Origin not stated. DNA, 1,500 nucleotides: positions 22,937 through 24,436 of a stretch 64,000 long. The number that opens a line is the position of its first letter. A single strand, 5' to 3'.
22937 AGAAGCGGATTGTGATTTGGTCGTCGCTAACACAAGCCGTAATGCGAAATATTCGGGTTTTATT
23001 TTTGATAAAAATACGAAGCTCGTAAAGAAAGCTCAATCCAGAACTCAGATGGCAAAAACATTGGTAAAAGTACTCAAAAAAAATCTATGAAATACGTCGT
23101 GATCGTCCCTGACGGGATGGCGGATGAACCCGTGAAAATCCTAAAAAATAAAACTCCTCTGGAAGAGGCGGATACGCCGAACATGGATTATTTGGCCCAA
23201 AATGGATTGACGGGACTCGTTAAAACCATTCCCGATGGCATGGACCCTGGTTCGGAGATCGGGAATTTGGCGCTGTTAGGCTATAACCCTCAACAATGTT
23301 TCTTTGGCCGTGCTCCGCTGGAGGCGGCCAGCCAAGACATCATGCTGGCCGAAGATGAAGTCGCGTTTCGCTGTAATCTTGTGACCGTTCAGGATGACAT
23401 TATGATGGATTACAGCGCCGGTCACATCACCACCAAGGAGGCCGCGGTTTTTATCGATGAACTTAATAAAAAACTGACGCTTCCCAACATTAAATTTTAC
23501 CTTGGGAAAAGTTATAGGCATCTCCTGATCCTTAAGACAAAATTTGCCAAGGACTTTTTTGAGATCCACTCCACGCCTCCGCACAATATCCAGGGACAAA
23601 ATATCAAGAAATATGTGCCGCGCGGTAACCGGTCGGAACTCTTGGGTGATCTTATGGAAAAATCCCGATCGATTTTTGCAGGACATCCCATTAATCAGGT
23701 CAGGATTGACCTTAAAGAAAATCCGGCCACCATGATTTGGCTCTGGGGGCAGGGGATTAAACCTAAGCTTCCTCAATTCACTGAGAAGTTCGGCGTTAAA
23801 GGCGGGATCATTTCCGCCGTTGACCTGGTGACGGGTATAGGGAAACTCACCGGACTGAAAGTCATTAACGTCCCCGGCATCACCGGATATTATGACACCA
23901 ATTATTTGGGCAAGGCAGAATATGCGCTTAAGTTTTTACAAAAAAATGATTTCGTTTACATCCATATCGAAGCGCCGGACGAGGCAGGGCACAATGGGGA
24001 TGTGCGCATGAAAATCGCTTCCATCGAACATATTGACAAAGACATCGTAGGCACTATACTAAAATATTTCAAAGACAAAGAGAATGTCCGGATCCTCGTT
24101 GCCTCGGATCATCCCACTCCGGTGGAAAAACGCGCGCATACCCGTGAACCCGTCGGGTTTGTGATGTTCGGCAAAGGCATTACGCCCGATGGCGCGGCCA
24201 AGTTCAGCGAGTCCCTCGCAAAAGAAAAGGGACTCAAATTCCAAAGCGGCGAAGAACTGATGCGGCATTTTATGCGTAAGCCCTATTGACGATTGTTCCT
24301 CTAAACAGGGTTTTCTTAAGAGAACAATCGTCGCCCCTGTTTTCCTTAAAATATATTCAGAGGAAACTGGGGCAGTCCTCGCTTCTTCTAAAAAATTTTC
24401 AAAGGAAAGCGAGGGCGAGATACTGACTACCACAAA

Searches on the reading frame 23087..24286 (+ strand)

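Call 74: search_protein_families(library=pfam, proteins=[window:23087-24286:+], max_evalue=0.00001)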
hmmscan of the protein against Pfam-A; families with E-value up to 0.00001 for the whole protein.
window:23087-24286:+ (400 aa): 2 families
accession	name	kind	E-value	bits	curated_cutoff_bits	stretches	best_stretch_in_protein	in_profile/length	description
PF10143.14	PhosphMutase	-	1e-53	182.2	21.5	1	37-203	1-170/170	2,3-bisphosphoglycerate-independent phosphoglycerate mutase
PF01676.23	Metalloenzyme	-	1.2e-45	156.4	24.3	1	1-393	1-247/252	Metalloenzyme superfamily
